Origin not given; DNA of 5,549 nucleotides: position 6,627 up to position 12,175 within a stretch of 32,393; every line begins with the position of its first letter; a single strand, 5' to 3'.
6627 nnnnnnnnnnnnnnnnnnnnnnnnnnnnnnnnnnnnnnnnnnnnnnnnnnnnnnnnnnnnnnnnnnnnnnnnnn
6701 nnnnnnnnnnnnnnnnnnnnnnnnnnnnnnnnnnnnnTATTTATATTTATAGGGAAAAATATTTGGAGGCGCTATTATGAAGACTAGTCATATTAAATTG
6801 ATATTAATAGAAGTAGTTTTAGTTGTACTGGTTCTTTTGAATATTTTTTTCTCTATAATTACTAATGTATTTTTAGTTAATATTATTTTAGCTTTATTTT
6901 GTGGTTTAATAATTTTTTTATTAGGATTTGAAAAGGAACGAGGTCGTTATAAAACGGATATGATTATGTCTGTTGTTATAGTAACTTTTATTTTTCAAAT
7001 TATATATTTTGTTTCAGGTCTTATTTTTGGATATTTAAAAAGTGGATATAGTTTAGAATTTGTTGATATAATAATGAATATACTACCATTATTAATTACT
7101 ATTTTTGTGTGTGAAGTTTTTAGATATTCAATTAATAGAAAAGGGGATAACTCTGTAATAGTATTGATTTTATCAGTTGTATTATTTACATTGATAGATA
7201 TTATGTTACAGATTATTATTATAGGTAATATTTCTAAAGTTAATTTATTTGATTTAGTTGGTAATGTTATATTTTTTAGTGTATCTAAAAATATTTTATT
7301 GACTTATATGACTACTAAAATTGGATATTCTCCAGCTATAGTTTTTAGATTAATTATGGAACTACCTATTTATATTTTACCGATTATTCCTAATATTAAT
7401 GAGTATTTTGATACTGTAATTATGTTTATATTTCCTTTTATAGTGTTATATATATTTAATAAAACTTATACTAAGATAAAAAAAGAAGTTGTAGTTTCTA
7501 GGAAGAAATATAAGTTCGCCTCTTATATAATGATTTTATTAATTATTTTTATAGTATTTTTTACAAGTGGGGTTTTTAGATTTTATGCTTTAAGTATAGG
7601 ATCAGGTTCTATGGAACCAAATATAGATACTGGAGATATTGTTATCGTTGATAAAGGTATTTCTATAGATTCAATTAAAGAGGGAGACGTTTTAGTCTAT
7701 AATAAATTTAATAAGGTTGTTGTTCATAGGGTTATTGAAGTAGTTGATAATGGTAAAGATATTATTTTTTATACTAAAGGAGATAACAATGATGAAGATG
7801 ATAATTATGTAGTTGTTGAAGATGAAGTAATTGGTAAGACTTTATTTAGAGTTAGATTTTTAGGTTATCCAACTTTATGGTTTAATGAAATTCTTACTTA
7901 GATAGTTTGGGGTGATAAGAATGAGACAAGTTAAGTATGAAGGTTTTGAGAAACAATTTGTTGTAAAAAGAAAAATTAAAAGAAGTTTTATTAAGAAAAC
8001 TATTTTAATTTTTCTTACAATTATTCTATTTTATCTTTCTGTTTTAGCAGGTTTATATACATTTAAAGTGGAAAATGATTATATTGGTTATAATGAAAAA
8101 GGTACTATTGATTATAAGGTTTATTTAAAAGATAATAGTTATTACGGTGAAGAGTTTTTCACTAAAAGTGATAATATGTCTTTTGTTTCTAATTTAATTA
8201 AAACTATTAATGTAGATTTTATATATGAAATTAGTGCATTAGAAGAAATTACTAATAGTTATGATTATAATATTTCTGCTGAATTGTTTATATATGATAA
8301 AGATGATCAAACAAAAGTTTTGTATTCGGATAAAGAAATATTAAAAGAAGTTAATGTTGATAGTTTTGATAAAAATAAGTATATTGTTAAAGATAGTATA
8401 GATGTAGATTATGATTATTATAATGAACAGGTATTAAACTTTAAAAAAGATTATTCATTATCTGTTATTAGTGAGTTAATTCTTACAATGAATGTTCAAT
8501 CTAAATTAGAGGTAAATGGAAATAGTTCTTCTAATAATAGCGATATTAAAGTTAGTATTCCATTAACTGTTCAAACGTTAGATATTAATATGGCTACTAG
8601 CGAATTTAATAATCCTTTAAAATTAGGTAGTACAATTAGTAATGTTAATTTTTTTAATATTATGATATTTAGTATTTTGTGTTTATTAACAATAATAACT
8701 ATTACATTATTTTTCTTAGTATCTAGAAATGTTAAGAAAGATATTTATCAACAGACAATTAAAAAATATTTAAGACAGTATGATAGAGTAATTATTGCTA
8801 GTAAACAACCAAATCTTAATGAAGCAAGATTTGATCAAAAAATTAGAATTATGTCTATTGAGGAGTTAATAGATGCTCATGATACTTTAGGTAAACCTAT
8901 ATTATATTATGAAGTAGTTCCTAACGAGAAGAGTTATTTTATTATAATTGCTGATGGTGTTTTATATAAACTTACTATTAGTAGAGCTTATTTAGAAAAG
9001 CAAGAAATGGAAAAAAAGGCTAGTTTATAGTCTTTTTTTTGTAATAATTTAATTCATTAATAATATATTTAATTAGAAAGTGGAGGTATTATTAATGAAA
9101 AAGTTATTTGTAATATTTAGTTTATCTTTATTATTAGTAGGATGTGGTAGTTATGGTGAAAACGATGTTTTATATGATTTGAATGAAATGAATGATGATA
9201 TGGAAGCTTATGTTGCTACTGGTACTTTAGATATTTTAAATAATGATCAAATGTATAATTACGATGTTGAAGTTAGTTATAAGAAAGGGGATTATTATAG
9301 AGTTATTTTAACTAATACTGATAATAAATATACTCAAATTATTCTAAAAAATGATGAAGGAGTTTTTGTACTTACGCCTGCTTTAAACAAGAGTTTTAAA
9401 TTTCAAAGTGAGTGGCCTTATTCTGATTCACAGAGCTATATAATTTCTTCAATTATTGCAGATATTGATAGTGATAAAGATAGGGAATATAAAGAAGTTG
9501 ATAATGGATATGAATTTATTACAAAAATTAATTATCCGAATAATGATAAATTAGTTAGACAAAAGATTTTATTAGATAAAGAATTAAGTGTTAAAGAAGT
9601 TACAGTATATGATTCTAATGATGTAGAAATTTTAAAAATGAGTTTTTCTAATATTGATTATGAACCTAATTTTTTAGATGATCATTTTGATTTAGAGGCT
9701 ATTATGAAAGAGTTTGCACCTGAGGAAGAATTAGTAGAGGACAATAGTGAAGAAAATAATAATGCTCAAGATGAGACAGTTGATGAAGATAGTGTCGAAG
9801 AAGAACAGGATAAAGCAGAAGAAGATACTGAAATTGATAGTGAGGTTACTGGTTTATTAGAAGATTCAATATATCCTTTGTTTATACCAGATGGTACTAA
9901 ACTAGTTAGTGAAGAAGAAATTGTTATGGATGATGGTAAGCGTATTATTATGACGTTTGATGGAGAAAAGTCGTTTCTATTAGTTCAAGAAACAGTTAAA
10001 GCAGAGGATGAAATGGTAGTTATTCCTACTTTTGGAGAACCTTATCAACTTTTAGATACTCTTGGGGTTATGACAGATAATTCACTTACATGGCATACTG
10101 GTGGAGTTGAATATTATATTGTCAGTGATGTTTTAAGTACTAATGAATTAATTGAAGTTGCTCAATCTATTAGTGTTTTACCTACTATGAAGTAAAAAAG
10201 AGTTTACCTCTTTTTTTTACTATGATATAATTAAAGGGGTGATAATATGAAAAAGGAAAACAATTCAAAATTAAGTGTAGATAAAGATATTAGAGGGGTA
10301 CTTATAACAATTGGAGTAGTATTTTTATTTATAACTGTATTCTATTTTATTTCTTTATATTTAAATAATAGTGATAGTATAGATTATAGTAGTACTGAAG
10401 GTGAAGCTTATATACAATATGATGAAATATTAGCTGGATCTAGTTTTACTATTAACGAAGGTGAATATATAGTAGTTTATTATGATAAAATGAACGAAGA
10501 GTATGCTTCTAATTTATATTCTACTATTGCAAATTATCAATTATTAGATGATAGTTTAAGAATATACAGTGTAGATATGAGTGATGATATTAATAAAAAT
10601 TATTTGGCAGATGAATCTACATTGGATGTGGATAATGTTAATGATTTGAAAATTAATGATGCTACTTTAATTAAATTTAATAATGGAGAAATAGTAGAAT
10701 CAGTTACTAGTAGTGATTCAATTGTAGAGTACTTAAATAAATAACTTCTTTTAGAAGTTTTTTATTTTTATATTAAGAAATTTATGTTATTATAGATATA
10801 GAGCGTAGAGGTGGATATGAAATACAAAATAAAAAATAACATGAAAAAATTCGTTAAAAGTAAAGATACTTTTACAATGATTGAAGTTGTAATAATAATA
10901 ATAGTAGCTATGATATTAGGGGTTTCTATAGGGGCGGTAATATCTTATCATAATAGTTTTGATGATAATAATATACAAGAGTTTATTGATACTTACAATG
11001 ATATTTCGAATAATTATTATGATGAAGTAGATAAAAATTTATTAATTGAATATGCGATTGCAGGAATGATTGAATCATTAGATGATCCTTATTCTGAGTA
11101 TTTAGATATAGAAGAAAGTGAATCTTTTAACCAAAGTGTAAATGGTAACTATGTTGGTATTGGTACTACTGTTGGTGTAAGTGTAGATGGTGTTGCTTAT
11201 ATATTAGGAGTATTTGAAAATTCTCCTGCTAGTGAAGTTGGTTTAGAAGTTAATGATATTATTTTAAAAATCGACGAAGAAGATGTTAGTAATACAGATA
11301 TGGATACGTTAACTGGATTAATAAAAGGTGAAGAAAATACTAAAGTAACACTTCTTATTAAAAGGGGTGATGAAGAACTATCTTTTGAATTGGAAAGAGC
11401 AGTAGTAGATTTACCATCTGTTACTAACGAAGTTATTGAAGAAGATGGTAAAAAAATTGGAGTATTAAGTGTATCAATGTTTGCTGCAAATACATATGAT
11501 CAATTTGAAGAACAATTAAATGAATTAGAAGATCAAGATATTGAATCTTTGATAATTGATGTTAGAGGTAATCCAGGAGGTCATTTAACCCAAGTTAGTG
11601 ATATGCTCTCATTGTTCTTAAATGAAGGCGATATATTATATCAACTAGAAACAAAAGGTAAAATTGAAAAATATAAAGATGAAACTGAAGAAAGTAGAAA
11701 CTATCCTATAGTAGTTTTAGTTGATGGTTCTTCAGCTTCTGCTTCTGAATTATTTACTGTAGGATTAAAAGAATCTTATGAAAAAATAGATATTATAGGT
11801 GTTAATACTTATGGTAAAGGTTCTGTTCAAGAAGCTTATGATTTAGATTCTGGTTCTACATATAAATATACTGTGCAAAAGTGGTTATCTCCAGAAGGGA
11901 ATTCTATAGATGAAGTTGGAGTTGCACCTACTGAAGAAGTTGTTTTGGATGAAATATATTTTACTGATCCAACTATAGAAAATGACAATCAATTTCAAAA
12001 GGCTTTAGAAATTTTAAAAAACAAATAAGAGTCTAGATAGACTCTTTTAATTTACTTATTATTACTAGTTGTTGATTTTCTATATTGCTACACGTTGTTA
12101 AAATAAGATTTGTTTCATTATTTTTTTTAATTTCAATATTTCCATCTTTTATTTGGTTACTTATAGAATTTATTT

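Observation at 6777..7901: SipW-type signal peptidase fused to a 255 aa polytopic membrane domain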

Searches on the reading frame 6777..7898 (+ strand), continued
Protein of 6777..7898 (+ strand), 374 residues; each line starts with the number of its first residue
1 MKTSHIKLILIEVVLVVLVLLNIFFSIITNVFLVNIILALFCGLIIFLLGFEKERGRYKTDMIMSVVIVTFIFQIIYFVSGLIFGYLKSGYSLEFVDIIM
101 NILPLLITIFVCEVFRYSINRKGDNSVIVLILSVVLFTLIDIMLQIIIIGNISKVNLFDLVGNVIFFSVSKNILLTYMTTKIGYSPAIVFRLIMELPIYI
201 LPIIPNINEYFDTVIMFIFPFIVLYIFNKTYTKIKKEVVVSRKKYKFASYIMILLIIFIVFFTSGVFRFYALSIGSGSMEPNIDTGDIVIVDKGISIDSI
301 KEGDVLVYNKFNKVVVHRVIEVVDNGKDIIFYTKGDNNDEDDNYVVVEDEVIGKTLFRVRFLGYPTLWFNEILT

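Call 54: find_related_loci(query=A6, collection=genome_contigs, flank=3000)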
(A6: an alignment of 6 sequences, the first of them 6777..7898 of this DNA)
Query A6 (374 aa) in genome_contigs; peptide patterns used: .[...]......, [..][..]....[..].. (x = any residue, [..] = any of these).
599 stretches matched a pattern (row limit reached: there are more); 435 encode a relative of the query (tblastn E <= 1e-3); the best 80 are kept; 80 distinct loci.
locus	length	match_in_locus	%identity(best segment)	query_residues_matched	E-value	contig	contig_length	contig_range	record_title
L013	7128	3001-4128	41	1-371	9e-83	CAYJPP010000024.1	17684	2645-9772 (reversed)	MAG TPA_asm: uncultured Muribaculaceae bacterium isolate ERP123703_co3_323 genome assembly, contig: NODE_3832_length_176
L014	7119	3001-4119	38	1-371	4e-78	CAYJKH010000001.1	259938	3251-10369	MAG TPA_asm: uncultured Muribaculaceae bacterium isolate ERP123703_co5_3 genome assembly, contig: NODE_3_length_259938_c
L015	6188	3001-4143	38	1-372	8e-77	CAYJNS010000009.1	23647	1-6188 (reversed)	MAG TPA_asm: uncultured Muribaculaceae bacterium isolate ERP123703_co3_316 genome assembly, contig: NODE_2420_length_236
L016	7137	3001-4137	37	1-374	3e-75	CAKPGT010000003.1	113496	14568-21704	MAG: uncultured Bacilli bacterium isolate REFINED_METABAT215_TOP10_CONTIGS_1500_ASSEMBLY_K77_MERGED__Hadza_MoBio_hadza-I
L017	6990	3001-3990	41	50-374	3e-74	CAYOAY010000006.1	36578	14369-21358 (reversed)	MAG TPA_asm: uncultured Muribaculaceae bacterium isolate SRP313737_co1_208 genome assembly, contig: NODE_1825_length_365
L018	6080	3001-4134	39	1-373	1e-73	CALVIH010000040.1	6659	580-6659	MAG: uncultured Bacilli bacterium isolate BRZ_DH__bin66 genome assembly, contig: BRZ_DH__NODE_11368_length_6659_cov_8.09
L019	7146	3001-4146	40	1-373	7e-72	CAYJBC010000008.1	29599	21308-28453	MAG TPA_asm: uncultured Muribaculaceae bacterium isolate ERP123703_co1_167 genome assembly, contig: NODE_1559_length_295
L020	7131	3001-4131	36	1-372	2e-69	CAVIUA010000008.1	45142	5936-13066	bacterium isolate H07617-L1_cleanbin_000037 genome assembly, contig: Spades_H07617-L1_contig_419, whole genome shotgun s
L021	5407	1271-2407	38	1-374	3e-69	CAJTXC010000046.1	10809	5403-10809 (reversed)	MAG TPA_asm: uncultured Bacilli bacterium isolate MGBC118889 genome assembly, contig: MGBC118889.46, whole genome shotgu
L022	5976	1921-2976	40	28-374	7e-69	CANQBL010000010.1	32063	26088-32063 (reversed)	MAG: uncultured Bacilli bacterium isolate Lapin-003-2__bin84 genome assembly, contig: Lapin-003-2__NODE_1323_length_3206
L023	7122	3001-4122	42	1-373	7e-86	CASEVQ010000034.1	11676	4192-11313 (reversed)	uncultured bacterium isolate B51_L2_308308_idba_bin.104 genome assembly, contig: B51_L2_308308_idba_bin.104.fa_scaffold_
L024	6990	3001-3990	38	49-374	1e-61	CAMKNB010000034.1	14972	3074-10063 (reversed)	MAG: uncultured Tenericutes bacterium isolate SRR12081293_bin.88_metaWRAP_v1.3_MAG genome assembly, contig: ERZ12289773.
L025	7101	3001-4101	35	8-372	3e-60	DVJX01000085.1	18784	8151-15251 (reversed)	MAG TPA_asm: Candidatus Faecisoma merdavium isolate 6595 CHK47__C244506_L18784_ERR2241733, whole genome shotgun sequence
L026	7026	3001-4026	37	36-372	2e-59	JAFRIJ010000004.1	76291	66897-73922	MAG: Bacilli bacterium isolate RGIG2497 Goat_Jejunum-3__c92486, whole genome shotgun sequence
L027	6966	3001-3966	37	49-374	1e-58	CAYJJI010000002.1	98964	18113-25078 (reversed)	MAG TPA_asm: uncultured Muribaculaceae bacterium isolate ERP123703_co3_130 genome assembly, contig: NODE_154_length_9896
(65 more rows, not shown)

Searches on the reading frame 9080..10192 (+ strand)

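Call 3: search_protein_families(library=pfam, proteins=[window:9080-10192:+], max_evalue=0.1)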
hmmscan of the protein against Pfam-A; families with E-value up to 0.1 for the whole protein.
window:9080-10192:+ (371 aa): 0 families

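Call 4: search_protein_families(library=ncbifam, proteins=[window:9080-10192:+], max_evalue=0.1)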
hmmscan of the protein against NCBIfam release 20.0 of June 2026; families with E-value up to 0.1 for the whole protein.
window:9080-10192:+ (371 aa): 2 families
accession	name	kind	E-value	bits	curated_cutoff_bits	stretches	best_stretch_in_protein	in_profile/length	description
NF041286.1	lipo_GerS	equivalog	3e-06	26.8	175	1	11-195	11-195/196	germination lipoprotein GerS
NF047847.2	SS_mature_LptM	equivalog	0.081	13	27.7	0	6-23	1-21/31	LPS translocon maturation chaperone LptM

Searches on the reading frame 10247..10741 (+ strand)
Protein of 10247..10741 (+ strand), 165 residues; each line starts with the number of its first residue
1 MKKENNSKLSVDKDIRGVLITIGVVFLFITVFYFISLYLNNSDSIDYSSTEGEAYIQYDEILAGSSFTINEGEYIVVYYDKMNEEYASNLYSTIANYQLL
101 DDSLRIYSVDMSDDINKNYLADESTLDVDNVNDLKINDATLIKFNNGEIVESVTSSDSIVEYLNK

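Call 3: search_protein_families(library=pfam, proteins=[window:10247-10741:+], max_evalue=0.1)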
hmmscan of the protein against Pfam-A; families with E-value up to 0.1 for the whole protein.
window:10247-10741:+ (165 aa): 0 families

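Call 4: search_protein_families(library=ncbifam, proteins=[window:10247-10741:+], max_evalue=0.1)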
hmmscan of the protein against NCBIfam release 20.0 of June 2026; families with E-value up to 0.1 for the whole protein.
window:10247-10741:+ (165 aa): 2 families
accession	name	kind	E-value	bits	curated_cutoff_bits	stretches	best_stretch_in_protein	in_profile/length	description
NF041635.1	STM3941_fam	subfamily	0.0017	18.3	40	1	20-95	43-120/157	STM3941 family protein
NF045771.1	MPN454_MG319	equivalog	0.089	13.1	60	0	18-98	13-81/133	MG319/MPN454 family protein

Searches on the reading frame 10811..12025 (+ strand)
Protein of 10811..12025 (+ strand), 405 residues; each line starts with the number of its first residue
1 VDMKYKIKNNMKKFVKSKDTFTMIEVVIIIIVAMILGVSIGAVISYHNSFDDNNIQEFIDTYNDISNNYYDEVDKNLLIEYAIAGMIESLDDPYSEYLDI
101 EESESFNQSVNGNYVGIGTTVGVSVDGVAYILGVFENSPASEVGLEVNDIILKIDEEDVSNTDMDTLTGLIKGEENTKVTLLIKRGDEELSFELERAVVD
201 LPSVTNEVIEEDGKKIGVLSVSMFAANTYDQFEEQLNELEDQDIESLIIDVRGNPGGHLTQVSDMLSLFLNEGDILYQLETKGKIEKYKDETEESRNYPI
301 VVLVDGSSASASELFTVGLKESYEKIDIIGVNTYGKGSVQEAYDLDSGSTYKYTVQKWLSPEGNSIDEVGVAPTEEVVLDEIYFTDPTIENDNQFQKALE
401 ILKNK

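Call 30: search_protein_families(library=pfam, proteins=[window:10811-12025:+], max_evalue=0.001)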
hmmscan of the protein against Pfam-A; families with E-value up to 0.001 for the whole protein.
window:10811-12025:+ (405 aa): 5 families
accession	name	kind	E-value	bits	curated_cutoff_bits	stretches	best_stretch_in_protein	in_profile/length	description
PF03572.23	Peptidase_S41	-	2.4e-44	151.3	24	1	215-377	1-165/165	Peptidase family S41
PF22694.1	CtpB_N-like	-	8.1e-13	49.1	27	1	53-101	36-84/85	Activating protease CtpB N-terminal domain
PF13180.12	PDZ_2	-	7.3e-11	42.6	27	1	124-194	9-78/80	PDZ domain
PF17820.7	PDZ_6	-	9.2e-11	41.8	27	1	132-185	3-54/54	PDZ domain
PF00595.29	PDZ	-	5.8e-07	30.2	23.2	1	116-184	11-81/81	PDZ domain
